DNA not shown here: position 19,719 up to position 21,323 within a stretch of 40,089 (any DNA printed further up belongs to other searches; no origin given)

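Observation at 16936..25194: Seven-gene operon: cytoplasmic Mo enzyme between HdrB-like and HdrD-like CCG proteins, with an embedded tailoring set (DUF2064, COG1964 radical SAM, ferredoxin-DUF169, GNAT)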

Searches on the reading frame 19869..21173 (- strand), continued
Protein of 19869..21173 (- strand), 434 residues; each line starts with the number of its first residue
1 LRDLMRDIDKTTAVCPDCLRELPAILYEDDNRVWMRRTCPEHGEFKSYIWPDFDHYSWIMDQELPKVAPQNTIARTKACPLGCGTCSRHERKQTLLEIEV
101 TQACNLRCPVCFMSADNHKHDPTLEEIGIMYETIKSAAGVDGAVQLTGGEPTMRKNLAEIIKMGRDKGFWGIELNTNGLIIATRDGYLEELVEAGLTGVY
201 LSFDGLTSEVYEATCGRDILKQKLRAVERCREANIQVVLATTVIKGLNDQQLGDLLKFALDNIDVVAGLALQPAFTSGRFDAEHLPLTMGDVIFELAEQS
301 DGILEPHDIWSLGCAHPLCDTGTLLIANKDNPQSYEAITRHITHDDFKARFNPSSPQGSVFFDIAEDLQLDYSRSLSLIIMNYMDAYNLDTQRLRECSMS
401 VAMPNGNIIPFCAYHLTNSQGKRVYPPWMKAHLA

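Call 30: find_related_loci(query=A1, collection=genome_contigs, flank=10000)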
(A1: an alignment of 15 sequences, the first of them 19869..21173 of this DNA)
Query A1 (434 aa) in genome_contigs; peptide patterns used: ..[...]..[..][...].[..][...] (x = any residue, [..] = any of these).
600 stretches matched a pattern (row limit reached: there are more); 562 encode a relative of the query (tblastn E <= 1e-3); the best 80 are kept; 80 distinct loci.
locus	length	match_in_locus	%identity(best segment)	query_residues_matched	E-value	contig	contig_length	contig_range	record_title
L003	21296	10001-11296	62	6-433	0e+0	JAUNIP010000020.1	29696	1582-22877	MAG: Coriobacteriia bacterium isolate S28M_St_metabat_82 NODE_1084_length_29696_cov_15.422894, whole genome shotgun sequ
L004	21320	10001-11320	62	2-433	0e+0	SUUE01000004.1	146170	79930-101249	MAG: Coriobacteriaceae bacterium isolate SIG38 NODE_184_length_146170_cov_101.504925, whole genome shotgun sequence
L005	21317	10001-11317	60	3-433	0e+0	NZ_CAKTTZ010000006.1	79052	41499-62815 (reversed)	MAG: uncultured Ellagibacter sp. isolate REFINED_METABAT215_TOP10_CONTIGS_1500_ASSEMBLY_K77_MERGED__Hadza_PheChl_Fiber-H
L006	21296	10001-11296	62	6-433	0e+0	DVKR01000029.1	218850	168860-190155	MAG TPA_asm: Candidatus Aphodovivens excrementavium isolate ChiGjej2B2-30709 ChiGjej2B2M5__C439261_L218850_SRR6323342, w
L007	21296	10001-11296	62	6-433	0e+0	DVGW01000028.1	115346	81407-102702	MAG TPA_asm: Candidatus Aphodovivens avicola isolate ChiGjej6B6-21069 ChiGjej6B6M5__C199333_L115346_SRR6323492, whole ge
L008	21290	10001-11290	62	8-433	0e+0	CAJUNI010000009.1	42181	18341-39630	MAG TPA_asm: uncultured Parvibacter sp. isolate MGBC162393 genome assembly, contig: MGBC162393.9, whole genome shotgun s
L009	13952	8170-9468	62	6-433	0e+0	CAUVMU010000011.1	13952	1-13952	MAG TPA_asm: uncultured Eggerthellaceae bacterium isolate SRR23388440_bin.44_MetaWRAP_v1.3_MAG genome assembly, contig:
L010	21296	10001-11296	62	6-433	0e+0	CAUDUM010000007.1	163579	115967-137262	MAG TPA_asm: uncultured Eggerthellaceae bacterium isolate SRR18940297_bin.29_MetaWRAP_v1.3_MAG genome assembly, contig:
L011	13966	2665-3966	62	5-430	0e+0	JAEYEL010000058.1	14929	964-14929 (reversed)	MAG: Actinomycetes bacterium isolate OH_HFB_206 k127_389504, whole genome shotgun sequence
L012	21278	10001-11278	62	11-434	0e+0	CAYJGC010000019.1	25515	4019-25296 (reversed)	MAG TPA_asm: uncultured Eggerthella sp. isolate ERP123703_co3_171 genome assembly, contig: NODE_2148_length_25515_cov_34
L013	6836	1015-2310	60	8-433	1e-177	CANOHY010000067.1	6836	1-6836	MAG TPA_asm: uncultured Eggerthellaceae bacterium isolate SRR13921777_bin.22_metawrap_v1.3_MAG genome assembly, contig:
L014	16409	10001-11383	52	4-428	5e-165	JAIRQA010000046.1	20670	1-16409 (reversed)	MAG: Coriobacteriales bacterium isolate Cf509_bin7 k119_1006512, whole genome shotgun sequence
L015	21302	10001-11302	62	3-431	0e+0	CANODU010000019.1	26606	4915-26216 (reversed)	MAG TPA_asm: uncultured Eggerthellaceae bacterium isolate SRR13921777_bin.12_metawrap_v1.3_MAG genome assembly, contig:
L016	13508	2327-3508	54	11-403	2e-139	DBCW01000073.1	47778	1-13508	MAG TPA_asm: Eggerthellales bacterium UBA948 UBA948_contig_52260, whole genome shotgun sequence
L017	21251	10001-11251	49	8-423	4e-137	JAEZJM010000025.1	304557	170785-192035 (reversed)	MAG: Bacillota bacterium isolate OH_CDB_237 k127_1027696, whole genome shotgun sequence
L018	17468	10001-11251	48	8-424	5e-137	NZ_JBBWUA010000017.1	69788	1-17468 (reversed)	Desulfitobacterium sp. THU1 Unigene17, whole genome shotgun sequence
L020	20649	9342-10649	53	6-428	1e-157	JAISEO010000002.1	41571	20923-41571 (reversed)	MAG: Coriobacteriales bacterium isolate Gx485_bin20 k119_4678, whole genome shotgun sequence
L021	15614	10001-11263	47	5-423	3e-132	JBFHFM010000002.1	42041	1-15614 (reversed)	MAG: Trichloromonas sp. isolate Mix_sand07.2021.05.G.127 k141_215757_length_42041_cov_51.7547, whole genome shotgun sequ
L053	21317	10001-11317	34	5-425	2e-77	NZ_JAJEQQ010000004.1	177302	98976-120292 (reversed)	Blautia fusiformis strain CLA-AA-H217 NODE_4_length_177302_cov_40.775528, whole genome shotgun sequence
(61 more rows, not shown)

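Call 35: search_protein_families(library=ncbifam, proteins=[L053:3653-6415:+, L053:6517-8811:+, L053:9033-9566:+, L053:9570-10004:+, L053:9908-11326:+, L053:11323-12522:+, L053:12556-13383:-, L053:14464-14901:+, L053:14886-15587:+, L053:15575-16483:+], max_evalue=0.00001)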
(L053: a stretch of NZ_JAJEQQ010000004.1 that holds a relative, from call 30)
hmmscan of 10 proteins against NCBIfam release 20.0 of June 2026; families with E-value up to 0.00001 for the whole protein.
L053:3653-6415:+ (920 aa): 20 families
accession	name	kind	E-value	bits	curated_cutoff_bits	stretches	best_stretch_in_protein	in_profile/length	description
NF045668.1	pterin_aldehy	equivalog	0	1523.2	1100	1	2-916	1-905/905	molybdopterin-dependent aldehyde oxidoreductase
TIGR03311.1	Se_dep_XDH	equivalog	7.2e-122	408.1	830.45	1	15-899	10-834/848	selenium-dependent xanthine dehydrogenase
NF043082.1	XdhA_XDHase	equivalog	1.8e-96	324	780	2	175-724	1-542/758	xanthine dehydrogenase subunit XdhA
NF007426.0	PRK09970.1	equivalog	2.1e-87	293.9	916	1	173-917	4-757/761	xanthine dehydrogenase molybdenum-binding subunit XdhA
TIGR03196.1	pucD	equivalog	9.2e-80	269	783.65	2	177-730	5-545/763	xanthine dehydrogenase subunit D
TIGR03194.1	4hydrxCoA_A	equivalog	2e-77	261.3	994.55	2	185-725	7-527/746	4-hydroxybenzoyl-CoA reductase subunit alpha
NF041018.1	glyceraldDH_alpha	equivalog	3.2e-69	234.1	790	1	175-911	3-740/741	glyceraldehyde dehydrogenase subunit alpha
TIGR03313.1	Se_sel_red_Mo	hypoth_equivalog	1.9e-68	231.1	1101.9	2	361-916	378-950/951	molybdopterin-dependent oxidoreductase Mo/Fe-S-binding subunit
TIGR02969.1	mam_aldehyde_ox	subfamily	5.4e-60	203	1912.3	2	161-835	562-1213/1330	aldehyde oxidase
TIGR02965.1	xanthine_xdhB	equivalog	2e-59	201.5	849.5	1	181-918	7-757/758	xanthine dehydrogenase molybdopterin binding subunit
NF040766.1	CODH_aero_grp5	exception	1e-55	189.3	950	2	175-724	5-550/785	aerobic carbon-monoxide dehydrogenase large subunit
NF041671.1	peri_hyde_PaoC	equivalog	5.8e-53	180.3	1180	1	173-917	16-733/735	aldehyde oxidoreductase molybdenum-binding subunit PaoC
TIGR02416.1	CO_dehy_Mo_lg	equivalog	8.2e-50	169.8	991.15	3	384-726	203-559/770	aerobic carbon-monoxide dehydrogenase large subunit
NF041020.1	glyceraldDH_gamma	equivalog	1.1e-41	142.2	290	1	3-157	12-163/164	glyceraldehyde dehydrogenase subunit gamma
NF043084.2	XdhC_XDHase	equivalog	1.9e-37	128.1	217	1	5-151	4-148/151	xanthine dehydrogenase subunit XdhC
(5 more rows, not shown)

L053:6517-8811:+ (764 aa): 12 families
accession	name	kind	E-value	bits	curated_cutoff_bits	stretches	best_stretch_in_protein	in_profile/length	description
NF045663.1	diclust_near_Sec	equivalog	3.3e-237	789.3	530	1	20-759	2-758/759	pyridine nucleotide-disulfide oxidoreductase/dicluster-binding protein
NF009410.0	PRK12771.1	subfamily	1e-15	57.4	516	1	16-153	28-166/566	NAD(P)-binding protein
NF009414.0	PRK12778.1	equivalog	9e-14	50.7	1103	1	19-154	320-460/752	bifunctional dihydroorotate dehydrogenase B NAD binding subunit/NADPH-dependent glutamate synthase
NF010590.0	PRK13984.1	equivalog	2.1e-13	49.3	946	1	5-157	167-320/611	putative oxidoreductase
NF009454.0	PRK12814.1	equivalog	1.7e-12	46.6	916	1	12-164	78-232/657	putative NADPH-dependent glutamate synthase small subunit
NF004898.0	PRK06259.1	equivalog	2.9e-12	46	385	1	304-621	124-459/488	fumarate reductase (CoM/CoB) subunit TfrB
NF045670.1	quin_L_LdhH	equivalog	9.1e-11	40.7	800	1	429-609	467-665/706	L-lactate dehydrogenase (quinone) large subunit LdhH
TIGR01316.1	gltA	equivalog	1.4e-10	40.6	471.75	1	29-154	29-162/449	NADPH-dependent glutamate synthase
TIGR01317.1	GOGAT_sm_gam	subfamily_domain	4e-10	39.1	447.7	1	16-159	30-177/485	glutamate synthase small subunit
TIGR03315.1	Se_ygfK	equivalog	4.1e-10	37.7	835.3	1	36-202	445-616/1012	putative selenate reductase subunit YgfK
NF009413.0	PRK12775.1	equivalog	1e-09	36.8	1895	0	28-154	331-459/1006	putative trifunctional 2-polyprenylphenol hydroxylase/glutamate synthase subunit beta/ferritin domain-containing protein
NF008369.0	PRK11168.1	equivalog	2.9e-07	29.7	278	0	430-639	168-395/401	anaerobic glycerol-3-phosphate dehydrogenase subunit C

L053:9033-9566:+ (177 aa): 5 families
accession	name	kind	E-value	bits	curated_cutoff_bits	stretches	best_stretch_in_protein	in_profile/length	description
NF045667.1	MTase_DVU1556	equivalog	2.7e-31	108.7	155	1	3-111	3-122/213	DVU_1556 family methyltransferase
TIGR02072.1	BioC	equivalog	2.2e-10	40.7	184.95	1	13-129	25-151/244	malonyl-ACP O-methyltransferase BioC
NF008823.0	PRK11873.1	subfamily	3.4e-08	33.3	263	1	61-111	134-184/272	arsenite methyltransferase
NF047649.1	MTase_UXPK_star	exception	3.6e-06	26.2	460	1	59-111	132-184/283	methyltransferase/UXPK-star double selenoprotein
NF038099.1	AsSugarArsM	exception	5.1e-06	25.9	400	1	58-111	119-174/321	arsenosugar biosynthesis arsenite methyltransferase ArsM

L053:9570-10004:+ (144 aa): 3 families
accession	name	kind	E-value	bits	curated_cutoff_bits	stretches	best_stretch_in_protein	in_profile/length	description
NF045669.1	DVU1555_fam_CGA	exception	1.4e-44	151.2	103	1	4-140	3-140/140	DVU_1555 family C-GCAxxG-C-C protein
TIGR01909.1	C_GCAxxG_C_C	subfamily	2.2e-13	50.3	47.4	1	15-129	1-113/120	C-GCAxxG-C-C family (seleno)protein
NF045501.1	HUGP_GUXX-star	exception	4.4e-08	32.9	325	1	4-109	11-117/236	HUGP/GUXX-star fusion selenoprotein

L053:9908-11326:+ (472 aa): 33 families (the best 25 are shown)
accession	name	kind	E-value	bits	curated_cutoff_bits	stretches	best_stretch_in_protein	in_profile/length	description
NF045646.2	rSAM_Se_TrsS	equivalog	7.7e-179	594.8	490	1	37-471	2-441/441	radical SAM (seleno)protein TrsS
NF045702.1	rSAM_GDGT_ether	equivalog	7.8e-103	344.7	450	2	37-360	1-326/486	tetraether lipid synthase Tes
NF045703.1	rSAM_Tes_intein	exception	4.8e-57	193.5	1700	3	172-340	646-811/1040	tetraether lipid synthase Tes, intein-containing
NF001199.0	PRK00164.2-1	equivalog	2.1e-23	83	231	1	115-292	5-179/308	GTP 3',8-cyclase MoaA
TIGR02666.1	moaA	equivalog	4.1e-23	81.9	284.05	1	115-334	3-223/336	GTP 3',8-cyclase MoaA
TIGR02668.1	moaA_archaeal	equivalog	9.7e-23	80.6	325.25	1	122-291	10-176/303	GTP 3',8-cyclase MoaA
TIGR04546.1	rSAM_ahbC_deAc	equivalog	1.7e-19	69.9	650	1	122-311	39-221/390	12,18-didecarboxysiroheme deacetylase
TIGR04347.1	pseudo_SAM_Halo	equivalog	8.5e-19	68.1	525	1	115-268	31-180/390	TIGR04347 family pseudo-SAM/SPASM protein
TIGR04545.1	rSAM_ahbD_hemeb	equivalog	4e-17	62.7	500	1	126-247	4-121/339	heme b synthase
TIGR04051.1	rSAM_NirJ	equivalog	1.2e-15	57.3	515.45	1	124-315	4-188/354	heme d1 biosynthesis radical SAM protein NirJ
TIGR04054.1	rSAM_NirJ1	equivalog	1.3e-15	56.9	650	1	118-311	32-218/387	putative heme d1 biosynthesis radical SAM protein NirJ1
TIGR02109.1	PQQ_syn_pqqE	equivalog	1.5e-15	57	381.35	1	123-290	8-171/358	pyrroloquinoline quinone biosynthesis protein PqqE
NF050035.1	rSAM_WgK_link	exception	1.6e-15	56.9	650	1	123-250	10-134/367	radical SAM/SPASM peptide maturase WgkB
TIGR03962.1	mycofact_rSAM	equivalog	1e-14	54.5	265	1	122-291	12-176/339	mycofactocin radical SAM maturase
TIGR04317.1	W_rSAM_matur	equivalog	4.8e-14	52.2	380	1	124-249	6-127/349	tungsten cofactor oxidoreductase radical SAM maturase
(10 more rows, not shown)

L053:11323-12522:+ (399 aa): 10 families
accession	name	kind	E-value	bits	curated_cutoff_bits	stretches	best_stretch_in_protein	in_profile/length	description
NF045666.1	DVU1553_fam_AMP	equivalog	4.3e-99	331.7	300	1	6-318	3-328/331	DVU_1553 family AMP-dependent CoA ligase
NF041878.1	paak_haloarch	equivalog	7.1e-33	113.8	700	1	16-325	5-330/427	phenylacetate--CoA ligase PaaK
NF053551.1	FlxY_rubin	equivalog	2.8e-29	102.1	520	1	20-317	5-319/424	flexirubin biosynthesis putative acyl-CoA ligase FlxY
TIGR02155.1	PA_CoA_ligase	equivalog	1.1e-28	99.9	646.3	1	19-323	3-320/422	phenylacetate--CoA ligase PaaK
NF041217.1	BagE_FevW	exception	2.8e-13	49.6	800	1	20-318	9-309/424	bagremycin/ferroverdin synthetase BagE/FevW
TIGR03335.1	F390_ftsA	equivalog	6.4e-10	38.3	458.7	1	91-313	92-322/445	coenzyme F390 synthetase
NF004837.0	PRK06187.1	subfamily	1.9e-07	29.7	476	1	93-279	178-377/531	long-chain-fatty-acid--CoA ligase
TIGR01733.1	AA-adenyl-dom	subfamily_domain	3.4e-06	26.1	317.4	0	93-283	128-328/409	amino acid adenylation domain-containing protein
NF005426.0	PRK07008.1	equivalog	5.3e-06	25.3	822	1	92-254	187-352/545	3-(methylthio)propionyl-CoA ligase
NF006167.0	PRK08308.1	equivalog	6.7e-06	25.2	513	0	90-237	106-249/414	acyl-CoA synthetase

L053:12556-13383:- (275 aa): 1 family
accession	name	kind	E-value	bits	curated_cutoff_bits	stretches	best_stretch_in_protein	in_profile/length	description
NF045648.2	2X_seleno_MbdU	exception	1.5e-39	136.2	600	1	43-274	33-267/468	metal-binding double selenoprotein MbdU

L053:14464-14901:+ (145 aa): 9 families
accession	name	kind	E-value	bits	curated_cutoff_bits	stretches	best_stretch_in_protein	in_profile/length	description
TIGR04472.1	reg_rSAM_mob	hypoth_equivalog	2.6e-88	293.3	240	1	4-144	1-141/141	radical SAM mobile pair system MarR family transcriptional regulator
NF052638.1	TransRegOhrRVib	equivalog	2.1e-15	56.7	200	1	36-139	39-140/141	transcriptional regulator OhrR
TIGR02337.1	HpaR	equivalog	4.3e-14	52.5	121.2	1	20-124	17-118/130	homoprotocatechuate degradation operon regulator HpaR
NF002926.0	PRK03573.1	equivalog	1.9e-10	40.8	120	1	53-143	51-141/144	transcriptional regulator SlyA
NF053777.1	Saro0803TransReg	equivalog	5.1e-09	35.9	200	1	37-136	40-139/140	Saro_0803 family transcriptional regulator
NF050133.1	TransRegFabT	equivalog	3.8e-08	33.7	200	1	55-142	50-137/138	fatty acid biosynthesis transcriptional regulator FabT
NF045593.1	bilirub_TF_BilQ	equivalog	6.7e-08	32.3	125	1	26-137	20-133/135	bilirubin utilization transcriptional regulator BilQ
NF008565.1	PRK11512.1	equivalog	1.3e-07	31.8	240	1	6-135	15-142/144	multiple antibiotic resistance transcriptional regulator MarR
TIGR01889.1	Staph_reg_Sar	paralog_domain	8e-06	26.1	62.6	0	39-99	30-94/109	staphylococcal accessory regulator family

L053:14886-15587:+ (233 aa): 1 family
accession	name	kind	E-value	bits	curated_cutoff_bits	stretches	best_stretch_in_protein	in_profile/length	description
TIGR04471.1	rSAM_mob_pairA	equivalog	5.1e-129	428.3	355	1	7-226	1-220/220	radical SAM mobile pair protein A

L053:15575-16483:+ (302 aa): 4 families
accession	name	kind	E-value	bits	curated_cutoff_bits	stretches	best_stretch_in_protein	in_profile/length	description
TIGR04470.1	rSAM_mob_pairB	equivalog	4.2e-182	603.9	410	1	10-294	1-285/285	radical SAM mobile pair protein B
NF033668.1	rSAM_PA0069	hypoth_equivalog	9.1e-38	130.1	360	1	14-200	42-243/348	PA0069 family radical SAM protein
NF038135.1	rSAM_Rv2578c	equivalog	2.1e-29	102.6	430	1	6-262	36-315/317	Rv2578c family radical SAM protein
NF038136.1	rSAM_Rv_intein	exception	1.3e-23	83.7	700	2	75-241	373-548/574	intein-containing Rv2578c family radical SAM protein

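Call 37: search_protein_families(library=pfam, proteins=[L018:305-1957:+, L018:3581-5074:+, L018:6084-8345:+, L018:8348-8896:+, L018:8893-9834:+, L018:11283-13463:+, L018:13597-15708:+, L018:15938-16852:+, L014:6746-7978:-, L014:8682-9740:+], max_evalue=0.0001)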
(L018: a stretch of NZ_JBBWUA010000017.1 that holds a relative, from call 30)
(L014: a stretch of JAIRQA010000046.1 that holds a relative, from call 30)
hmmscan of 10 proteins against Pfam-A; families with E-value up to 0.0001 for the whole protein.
L018:305-1957:+ (550 aa): 2 families
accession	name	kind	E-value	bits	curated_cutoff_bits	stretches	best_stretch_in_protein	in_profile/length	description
PF01568.27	Molydop_binding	-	1.5e-19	70.5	26.8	1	422-527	1-94/110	Molydopterin dinucleotide binding domain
PF00384.28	Molybdopterin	-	1.5e-17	64.1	24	1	25-320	135-353/353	Molybdopterin oxidoreductase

L018:3581-5074:+ (497 aa): 2 families
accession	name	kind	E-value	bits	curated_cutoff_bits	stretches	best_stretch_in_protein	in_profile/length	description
PF07690.21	MFS_1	-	9.9e-49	166.5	33.4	2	32-436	4-347/347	Major Facilitator Superfamily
PF00083.30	Sugar_tr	-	9.8e-31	107.5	22.3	1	34-491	10-449/452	Sugar (and other) transporter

L018:6084-8345:+ (753 aa): 3 families
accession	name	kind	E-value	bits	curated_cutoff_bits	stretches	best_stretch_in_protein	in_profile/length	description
PF00384.28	Molybdopterin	-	1e-32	114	24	1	75-513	1-350/353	Molybdopterin oxidoreductase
PF01568.27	Molydop_binding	-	5.6e-25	88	26.8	1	615-731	1-103/110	Molydopterin dinucleotide binding domain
PF04879.21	Molybdop_Fe4S4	-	3.3e-10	40.2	22.7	1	20-65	3-48/55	Molybdopterin oxidoreductase Fe4S4 domain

L018:8348-8896:+ (182 aa): 11 families
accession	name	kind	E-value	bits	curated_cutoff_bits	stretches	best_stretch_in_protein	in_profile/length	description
PF13247.11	Fer4_11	-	6.2e-23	81.3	26.2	1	51-147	2-99/100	4Fe-4S dicluster domain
PF12838.12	Fer4_7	-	8.4e-12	45.8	27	2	59-105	2-52/52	4Fe-4S dicluster domain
PF13187.11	Fer4_9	-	1e-10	41.9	27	1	59-105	2-51/52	4Fe-4S dicluster domain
PF13237.11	Fer4_10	-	1e-10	41.8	25.5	0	84-138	2-52/53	4Fe-4S dicluster domain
PF12797.12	Fer4_2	-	2.5e-10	40.1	24.5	1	83-103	2-22/22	4Fe-4S binding domain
PF00037.32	Fer4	-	4.3e-10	39.4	21.1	1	85-106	2-23/24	4Fe-4S binding domain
PF12837.12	Fer4_6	-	2.2e-07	30.9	25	1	86-105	4-23/24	4Fe-4S binding domain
PF14697.11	Fer4_21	-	1.1e-06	29.1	35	1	59-103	8-53/59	4Fe-4S dicluster domain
PF12800.12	Fer4_4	-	1.5e-06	28.5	24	0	89-104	2-17/17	4Fe-4S binding domain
PF25160.1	LdpA_Fe-S-bd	-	2e-05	24.7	27.6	1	64-105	6-42/49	LdpA Fe-S cluster-binding domain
PF12798.12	Fer4_3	-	2.8e-05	25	27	0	91-105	1-15/15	4Fe-4S binding domain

L018:8893-9834:+ (313 aa): 2 families
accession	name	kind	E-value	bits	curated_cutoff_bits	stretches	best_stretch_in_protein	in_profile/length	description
PF03916.19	NrfD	-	2.4e-20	73.9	25.8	1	13-282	10-309/313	Polysulphide reductase, NrfD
PF14589.11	NrfD_2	-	8e-13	49.2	27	1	12-283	12-274/281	Polysulfide reductase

L018:11283-13463:+ (726 aa): 3 families
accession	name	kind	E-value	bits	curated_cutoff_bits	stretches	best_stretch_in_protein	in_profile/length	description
PF00384.28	Molybdopterin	-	1.4e-36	126.7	24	1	64-499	1-348/353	Molybdopterin oxidoreductase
PF01568.27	Molydop_binding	-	3.1e-12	46.9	26.8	1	601-702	4-95/110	Molydopterin dinucleotide binding domain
PF04879.21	Molybdop_Fe4S4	-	2.3e-08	34.3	22.7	1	5-37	2-34/55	Molybdopterin oxidoreductase Fe4S4 domain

L018:13597-15708:+ (703 aa): 8 families
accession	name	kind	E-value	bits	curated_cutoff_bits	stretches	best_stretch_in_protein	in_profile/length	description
PF00158.32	Sigma54_activat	-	6.6e-63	211.8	20.2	1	394-560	1-167/168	Sigma-54 interaction domain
PF14532.12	Sigma54_activ_2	-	2.8e-20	73.4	25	1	412-565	18-138/138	Sigma-54 interaction domain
PF25601.1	AAA_lid_14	-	1.7e-19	69.9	27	1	566-640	1-75/87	AAA+ ATPase lid domain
PF02954.25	HTH_8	-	5.5e-13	48.9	22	1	659-699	2-42/42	Bacterial regulatory protein, Fis family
PF07728.20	AAA_5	-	9.4e-11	42.3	22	1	417-538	1-125/139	AAA domain (dynein-related subfamily)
PF01078.27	Mg_chelatase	-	4e-10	39.9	20.3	1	470-536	90-158/207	Magnesium chelatase, subunit ChlI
PF00989.32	PAS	-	1.4e-08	35.1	22.6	1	269-365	3-92/113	PAS fold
PF02796.21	HTH_7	-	7.8e-05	23.2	23.8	0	671-698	17-44/45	Helix-turn-helix domain of resolvase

L018:15938-16852:+ (304 aa): 1 family
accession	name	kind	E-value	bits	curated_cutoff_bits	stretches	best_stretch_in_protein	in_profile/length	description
PF01156.24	IU_nuc_hydro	-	3.7e-36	125.8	34.2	1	3-274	1-291/297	Inosine-uridine preferring nucleoside hydrolase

L014:6746-7978:- (410 aa): 3 families
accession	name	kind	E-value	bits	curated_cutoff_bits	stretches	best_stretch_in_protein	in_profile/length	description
PF12849.12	PBP_like_2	-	1.8e-29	103.8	27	2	294-408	4-125/267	PBP superfamily domain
PF12727.12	PBP_like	-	2.2e-06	27.4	27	0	319-383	2-65/193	PBP superfamily domain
PF13531.11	SBP_bac_11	-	4.9e-05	23.6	25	0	230-283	171-226/227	Bacterial extracellular solute-binding protein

L014:8682-9740:+ (352 aa): 1 family
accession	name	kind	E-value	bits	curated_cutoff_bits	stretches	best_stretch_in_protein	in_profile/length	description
PF09837.15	DUF2064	-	3.5e-10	40.2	25.8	1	148-255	17-111/120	Uncharacterized protein conserved in bacteria (DUF2064)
